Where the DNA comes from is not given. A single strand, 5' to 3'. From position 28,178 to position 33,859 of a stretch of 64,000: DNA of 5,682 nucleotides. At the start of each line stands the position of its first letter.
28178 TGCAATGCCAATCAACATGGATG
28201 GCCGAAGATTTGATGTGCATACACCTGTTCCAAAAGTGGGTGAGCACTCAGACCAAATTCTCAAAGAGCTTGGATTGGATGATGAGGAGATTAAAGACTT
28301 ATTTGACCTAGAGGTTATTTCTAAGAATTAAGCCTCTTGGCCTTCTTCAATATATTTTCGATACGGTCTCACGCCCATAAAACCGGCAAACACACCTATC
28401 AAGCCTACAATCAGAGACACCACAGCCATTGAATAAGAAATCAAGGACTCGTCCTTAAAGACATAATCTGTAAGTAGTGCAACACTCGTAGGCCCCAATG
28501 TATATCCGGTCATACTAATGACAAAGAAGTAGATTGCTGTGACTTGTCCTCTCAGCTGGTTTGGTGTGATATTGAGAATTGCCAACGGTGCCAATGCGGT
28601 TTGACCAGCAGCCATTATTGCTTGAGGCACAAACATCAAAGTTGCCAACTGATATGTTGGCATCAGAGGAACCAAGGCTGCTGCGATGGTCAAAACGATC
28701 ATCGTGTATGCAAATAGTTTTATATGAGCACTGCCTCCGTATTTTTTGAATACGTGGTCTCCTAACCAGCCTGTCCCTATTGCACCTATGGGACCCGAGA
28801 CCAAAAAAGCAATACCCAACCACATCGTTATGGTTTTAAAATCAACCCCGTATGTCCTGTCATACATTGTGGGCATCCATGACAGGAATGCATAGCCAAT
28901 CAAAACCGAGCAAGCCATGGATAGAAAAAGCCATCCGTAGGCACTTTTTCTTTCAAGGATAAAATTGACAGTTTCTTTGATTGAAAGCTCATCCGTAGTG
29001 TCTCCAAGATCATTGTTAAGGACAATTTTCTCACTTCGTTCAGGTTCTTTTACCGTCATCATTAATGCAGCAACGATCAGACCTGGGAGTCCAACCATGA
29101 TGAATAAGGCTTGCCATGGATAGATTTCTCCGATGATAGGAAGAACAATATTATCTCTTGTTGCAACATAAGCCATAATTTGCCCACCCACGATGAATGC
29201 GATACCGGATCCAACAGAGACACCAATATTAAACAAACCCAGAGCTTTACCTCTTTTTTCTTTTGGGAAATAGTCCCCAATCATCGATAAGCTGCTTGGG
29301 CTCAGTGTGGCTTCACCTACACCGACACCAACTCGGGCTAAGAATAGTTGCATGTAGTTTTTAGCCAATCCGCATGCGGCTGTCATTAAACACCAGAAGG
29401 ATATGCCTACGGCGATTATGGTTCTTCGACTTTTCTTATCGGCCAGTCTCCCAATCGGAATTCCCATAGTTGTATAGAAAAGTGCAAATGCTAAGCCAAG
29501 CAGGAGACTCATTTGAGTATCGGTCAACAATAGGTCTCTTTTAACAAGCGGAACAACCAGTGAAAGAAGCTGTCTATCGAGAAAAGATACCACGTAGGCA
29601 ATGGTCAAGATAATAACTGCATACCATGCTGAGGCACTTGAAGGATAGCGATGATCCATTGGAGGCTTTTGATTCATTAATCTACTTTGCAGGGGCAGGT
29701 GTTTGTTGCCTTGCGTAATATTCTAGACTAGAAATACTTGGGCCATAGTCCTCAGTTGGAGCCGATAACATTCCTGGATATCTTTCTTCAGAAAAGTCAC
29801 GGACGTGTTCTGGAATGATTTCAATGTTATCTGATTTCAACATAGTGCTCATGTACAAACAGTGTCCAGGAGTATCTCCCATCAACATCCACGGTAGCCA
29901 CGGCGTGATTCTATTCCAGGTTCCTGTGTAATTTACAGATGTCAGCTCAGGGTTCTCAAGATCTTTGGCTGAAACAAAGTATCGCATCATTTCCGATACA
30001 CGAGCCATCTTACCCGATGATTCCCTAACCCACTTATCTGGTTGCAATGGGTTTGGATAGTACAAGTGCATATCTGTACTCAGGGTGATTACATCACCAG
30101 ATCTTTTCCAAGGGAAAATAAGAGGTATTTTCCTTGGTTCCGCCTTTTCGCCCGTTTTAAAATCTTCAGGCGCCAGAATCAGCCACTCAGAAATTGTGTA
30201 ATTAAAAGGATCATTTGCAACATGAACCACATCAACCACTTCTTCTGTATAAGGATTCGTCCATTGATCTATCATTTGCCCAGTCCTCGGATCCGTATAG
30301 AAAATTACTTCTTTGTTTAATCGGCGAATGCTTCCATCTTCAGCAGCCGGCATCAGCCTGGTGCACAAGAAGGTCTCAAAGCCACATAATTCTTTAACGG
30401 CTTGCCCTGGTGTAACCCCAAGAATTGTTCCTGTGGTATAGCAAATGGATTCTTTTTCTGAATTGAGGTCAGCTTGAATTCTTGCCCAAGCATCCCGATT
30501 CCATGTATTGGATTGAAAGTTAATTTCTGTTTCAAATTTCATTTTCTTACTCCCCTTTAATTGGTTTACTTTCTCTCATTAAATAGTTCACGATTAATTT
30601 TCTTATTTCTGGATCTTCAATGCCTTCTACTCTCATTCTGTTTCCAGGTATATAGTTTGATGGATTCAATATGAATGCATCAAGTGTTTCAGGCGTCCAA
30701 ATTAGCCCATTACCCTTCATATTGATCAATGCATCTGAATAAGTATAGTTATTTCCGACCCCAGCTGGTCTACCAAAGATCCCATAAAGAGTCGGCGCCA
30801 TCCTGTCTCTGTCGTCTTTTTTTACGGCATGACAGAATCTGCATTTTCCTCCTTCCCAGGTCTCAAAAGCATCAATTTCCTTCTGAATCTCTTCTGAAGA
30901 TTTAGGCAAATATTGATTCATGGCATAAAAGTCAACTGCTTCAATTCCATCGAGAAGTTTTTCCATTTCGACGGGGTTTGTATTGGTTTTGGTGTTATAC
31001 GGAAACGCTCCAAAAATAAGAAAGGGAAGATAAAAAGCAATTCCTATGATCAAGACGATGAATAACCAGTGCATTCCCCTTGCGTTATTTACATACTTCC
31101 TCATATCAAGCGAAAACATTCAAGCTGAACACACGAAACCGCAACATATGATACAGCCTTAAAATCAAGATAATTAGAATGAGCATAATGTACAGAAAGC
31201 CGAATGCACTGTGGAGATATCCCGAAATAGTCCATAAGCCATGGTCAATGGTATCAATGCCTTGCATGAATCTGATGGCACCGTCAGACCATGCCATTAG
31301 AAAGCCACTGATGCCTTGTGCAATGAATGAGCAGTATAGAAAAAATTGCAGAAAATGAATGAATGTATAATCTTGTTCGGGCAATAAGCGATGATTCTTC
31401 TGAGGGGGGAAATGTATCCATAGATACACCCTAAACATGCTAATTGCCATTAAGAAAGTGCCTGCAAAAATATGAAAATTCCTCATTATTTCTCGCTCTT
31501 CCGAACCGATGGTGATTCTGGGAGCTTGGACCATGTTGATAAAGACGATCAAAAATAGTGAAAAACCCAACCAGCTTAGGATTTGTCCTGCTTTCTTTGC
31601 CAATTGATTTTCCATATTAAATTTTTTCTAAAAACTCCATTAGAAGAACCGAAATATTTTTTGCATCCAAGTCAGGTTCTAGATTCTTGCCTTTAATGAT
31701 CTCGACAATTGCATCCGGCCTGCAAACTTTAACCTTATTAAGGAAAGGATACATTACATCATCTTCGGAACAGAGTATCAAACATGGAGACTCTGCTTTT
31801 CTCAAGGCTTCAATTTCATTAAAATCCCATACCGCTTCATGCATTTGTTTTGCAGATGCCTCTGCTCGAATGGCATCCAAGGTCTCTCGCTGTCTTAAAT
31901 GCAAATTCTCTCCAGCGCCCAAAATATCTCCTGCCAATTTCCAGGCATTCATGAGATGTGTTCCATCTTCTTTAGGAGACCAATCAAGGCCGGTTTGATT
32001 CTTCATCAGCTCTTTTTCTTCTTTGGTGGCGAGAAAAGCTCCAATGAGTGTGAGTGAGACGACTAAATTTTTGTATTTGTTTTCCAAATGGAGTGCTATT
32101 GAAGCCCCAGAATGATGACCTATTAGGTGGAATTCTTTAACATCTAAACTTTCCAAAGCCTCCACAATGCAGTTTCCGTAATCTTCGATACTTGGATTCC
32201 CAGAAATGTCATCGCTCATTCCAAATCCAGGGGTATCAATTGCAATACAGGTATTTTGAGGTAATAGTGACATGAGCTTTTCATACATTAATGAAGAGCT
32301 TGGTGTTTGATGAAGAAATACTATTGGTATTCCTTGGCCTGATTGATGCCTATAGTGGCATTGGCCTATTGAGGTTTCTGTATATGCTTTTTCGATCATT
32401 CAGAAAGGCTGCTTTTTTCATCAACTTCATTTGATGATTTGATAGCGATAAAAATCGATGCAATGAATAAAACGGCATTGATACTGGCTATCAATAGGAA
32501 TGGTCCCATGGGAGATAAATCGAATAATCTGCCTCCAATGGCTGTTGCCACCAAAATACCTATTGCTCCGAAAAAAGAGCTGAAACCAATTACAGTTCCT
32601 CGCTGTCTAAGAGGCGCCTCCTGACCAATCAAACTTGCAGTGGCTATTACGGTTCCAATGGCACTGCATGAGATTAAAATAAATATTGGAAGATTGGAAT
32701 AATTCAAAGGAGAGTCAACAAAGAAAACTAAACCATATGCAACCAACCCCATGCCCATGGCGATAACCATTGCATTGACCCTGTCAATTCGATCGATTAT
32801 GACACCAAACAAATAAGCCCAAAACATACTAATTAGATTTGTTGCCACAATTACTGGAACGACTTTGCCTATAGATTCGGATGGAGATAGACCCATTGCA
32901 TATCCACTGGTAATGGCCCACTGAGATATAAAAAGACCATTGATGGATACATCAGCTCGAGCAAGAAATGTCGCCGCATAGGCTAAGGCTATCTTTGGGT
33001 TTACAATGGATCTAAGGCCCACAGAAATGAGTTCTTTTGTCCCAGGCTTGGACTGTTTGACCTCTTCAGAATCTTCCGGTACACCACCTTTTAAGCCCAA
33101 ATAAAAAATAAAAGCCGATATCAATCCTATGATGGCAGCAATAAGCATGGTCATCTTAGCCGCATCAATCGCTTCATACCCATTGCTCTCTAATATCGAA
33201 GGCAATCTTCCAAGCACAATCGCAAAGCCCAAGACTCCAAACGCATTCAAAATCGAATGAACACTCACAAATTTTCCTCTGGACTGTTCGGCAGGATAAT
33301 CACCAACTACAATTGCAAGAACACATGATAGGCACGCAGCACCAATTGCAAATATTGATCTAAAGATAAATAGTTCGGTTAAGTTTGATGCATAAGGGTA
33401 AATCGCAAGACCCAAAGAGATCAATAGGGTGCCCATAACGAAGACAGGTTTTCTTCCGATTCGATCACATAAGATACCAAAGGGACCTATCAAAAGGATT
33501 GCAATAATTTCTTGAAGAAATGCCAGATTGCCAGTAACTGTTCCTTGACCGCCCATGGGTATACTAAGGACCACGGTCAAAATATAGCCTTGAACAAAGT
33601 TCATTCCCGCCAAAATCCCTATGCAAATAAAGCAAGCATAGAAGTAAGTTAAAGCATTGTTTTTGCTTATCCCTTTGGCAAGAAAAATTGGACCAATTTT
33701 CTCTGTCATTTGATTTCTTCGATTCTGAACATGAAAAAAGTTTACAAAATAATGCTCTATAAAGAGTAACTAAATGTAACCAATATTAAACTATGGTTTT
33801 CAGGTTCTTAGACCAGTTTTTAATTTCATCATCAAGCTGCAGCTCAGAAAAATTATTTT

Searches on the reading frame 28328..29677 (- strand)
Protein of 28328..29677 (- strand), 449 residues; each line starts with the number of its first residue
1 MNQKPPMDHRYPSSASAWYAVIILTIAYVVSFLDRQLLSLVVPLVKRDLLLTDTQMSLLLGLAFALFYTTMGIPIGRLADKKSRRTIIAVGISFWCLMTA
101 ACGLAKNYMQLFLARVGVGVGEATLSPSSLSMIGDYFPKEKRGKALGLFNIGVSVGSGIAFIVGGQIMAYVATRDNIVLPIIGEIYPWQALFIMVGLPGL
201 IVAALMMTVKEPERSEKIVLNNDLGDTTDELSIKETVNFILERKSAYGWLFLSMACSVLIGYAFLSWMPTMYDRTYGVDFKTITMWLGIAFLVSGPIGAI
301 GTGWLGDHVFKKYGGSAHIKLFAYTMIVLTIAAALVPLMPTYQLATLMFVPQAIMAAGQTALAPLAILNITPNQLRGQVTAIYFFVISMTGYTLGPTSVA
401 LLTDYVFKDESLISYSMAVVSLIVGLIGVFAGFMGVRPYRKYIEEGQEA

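Call 43: search_protein_families(library=ncbifam, proteins=[window:28328-29677:-])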
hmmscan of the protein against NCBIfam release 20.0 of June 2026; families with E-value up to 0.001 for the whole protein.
window:28328-29677:- (449 aa): 37 families (the best 25 are shown)
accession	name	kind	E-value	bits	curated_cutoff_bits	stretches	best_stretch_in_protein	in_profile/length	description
TIGR00893.1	2A0114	subfamily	9e-41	140.1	395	1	26-426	1-393/399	D-galactonate transporter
TIGR00881.1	2A0104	subfamily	9.3e-24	84.1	407.75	1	25-404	1-371/379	phosphoglycerate transporter protein PgtP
TIGR00895.1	2A0115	subfamily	1e-19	70.8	418.55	1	12-402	10-397/398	aromatic acid/H+ symport family MFS transporter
NF008586.0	PRK11551.1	equivalog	2.5e-18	66.3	410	1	19-378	15-344/406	3-(3-hydroxy-phenyl)propionate transporter MhpT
NF003024.0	PRK03893.1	subfamily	5.9e-17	61.6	604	1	15-216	17-200/497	sialate:H+ symport family MFS transporter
TIGR00880.1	2_A_01_02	superfamily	9.6e-16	58.2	131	1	62-173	5-116/141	multidrug resistance protein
TIGR00891.1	2A0112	subfamily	9.4e-15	54.6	552.9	1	17-386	10-372/405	sialate:H+ symport family MFS transporter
TIGR02332.1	HpaX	equivalog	9.9e-15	54.6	615.4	1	21-207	10-186/412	4-hydroxyphenylacetate permease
TIGR00711.1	efflux_EmrB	subfamily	8.6e-14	51.1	230.2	1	21-216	4-186/485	DHA2 family efflux MFS transporter permease subunit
NF012169.0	qepA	equivalog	1.1e-13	50.7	1075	1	14-171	16-173/511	fluoroquinolone efflux MFS transporter QepA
NF033896.2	MFS_LfrA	equivalog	1.2e-12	47.2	825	1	14-170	15-171/504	efflux MFS transporter LfrA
TIGR00886.1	2A0108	subfamily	3.1e-12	46.3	311.7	1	25-355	7-331/368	NarK family nitrate/nitrite MFS transporter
TIGR00710.1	efflux_Bcr_CflA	subfamily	3.6e-12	46.4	200.9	1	20-423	6-376/385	Bcr/CflA family efflux MFS transporter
NF000089.1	qac_MFS_AB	exception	3.6e-11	42.5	900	1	14-172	14-172/514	QacA/B family quaternary ammonium compound efflux MFS transporter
NF047787.1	PhglyTportPgtP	equivalog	3.6e-11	42.5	750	1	20-424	30-431/451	phosphoglycerate transporter PgtP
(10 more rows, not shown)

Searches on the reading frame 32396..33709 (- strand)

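Call 43: search_protein_families(library=ncbifam, proteins=[window:32396-33709:-])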
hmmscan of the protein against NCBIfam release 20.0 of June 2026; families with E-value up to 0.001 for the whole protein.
window:32396-33709:- (437 aa): 25 families
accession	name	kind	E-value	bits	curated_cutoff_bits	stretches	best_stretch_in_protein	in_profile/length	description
NF040986.1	MamH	equivalog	1.1e-37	130.2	300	1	18-429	7-410/419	magnetosome biogenesis transporter MamH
NF040998.1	MamZ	equivalog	3.4e-29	101.8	650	1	38-428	30-416/633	magnetosome biogenesis transporter MamZ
TIGR00895.1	2A0115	subfamily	2.5e-12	46.4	418.55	1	77-162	72-157/398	aromatic acid/H+ symport family MFS transporter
TIGR00880.1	2_A_01_02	superfamily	4.8e-12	46.2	131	2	71-201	11-133/141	multidrug resistance protein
NF012174.0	tet_MFS_A_B_C_D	equivalog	6.7e-11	41.6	475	2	277-432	35-188/382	Tet(A)/Tet(B)/Tet(C) family tetracycline efflux MFS transporter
NF012187.0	tet_MFS_E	exception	1.8e-10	40.4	820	2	291-427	51-184/405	tetracycline efflux MFS transporter Tet(E)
NF008270.1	PRK11043.1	equivalog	4.2e-08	32.7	430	1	77-182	60-162/382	purine nucleoside transporter PunC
NF045488.1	tet_MFS_62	exception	8.9e-08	31.6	775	1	273-421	31-178/385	tetracycline efflux MFS transporter Tet(62)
TIGR00891.1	2A0112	subfamily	7e-07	28.6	552.9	1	74-167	62-156/405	sialate:H+ symport family MFS transporter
NF012190.1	tet_MFS_B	exception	7.3e-07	28.5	850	1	277-430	36-187/400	tetracycline efflux MFS transporter Tet(B)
TIGR00711.1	efflux_EmrB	subfamily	1.7e-05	23.7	230.2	1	69-154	49-134/485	DHA2 family efflux MFS transporter permease subunit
TIGR00879.1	SP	subfamily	1.8e-05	23.6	237.8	1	59-197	105-242/510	sugar porter family MFS transporter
NF007077.0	PRK09528.1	subfamily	2.7e-05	22.9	429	1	271-428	41-198/421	galactoside permease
NF012177.1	tet_MFS_42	exception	4.8e-05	22.8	850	0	60-207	39-179/411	tetracycline efflux MFS transporter Tet(42)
NF012193.0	tet_MFS_A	exception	4.9e-05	22.5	840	0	291-425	52-183/394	tetracycline efflux MFS transporter Tet(A)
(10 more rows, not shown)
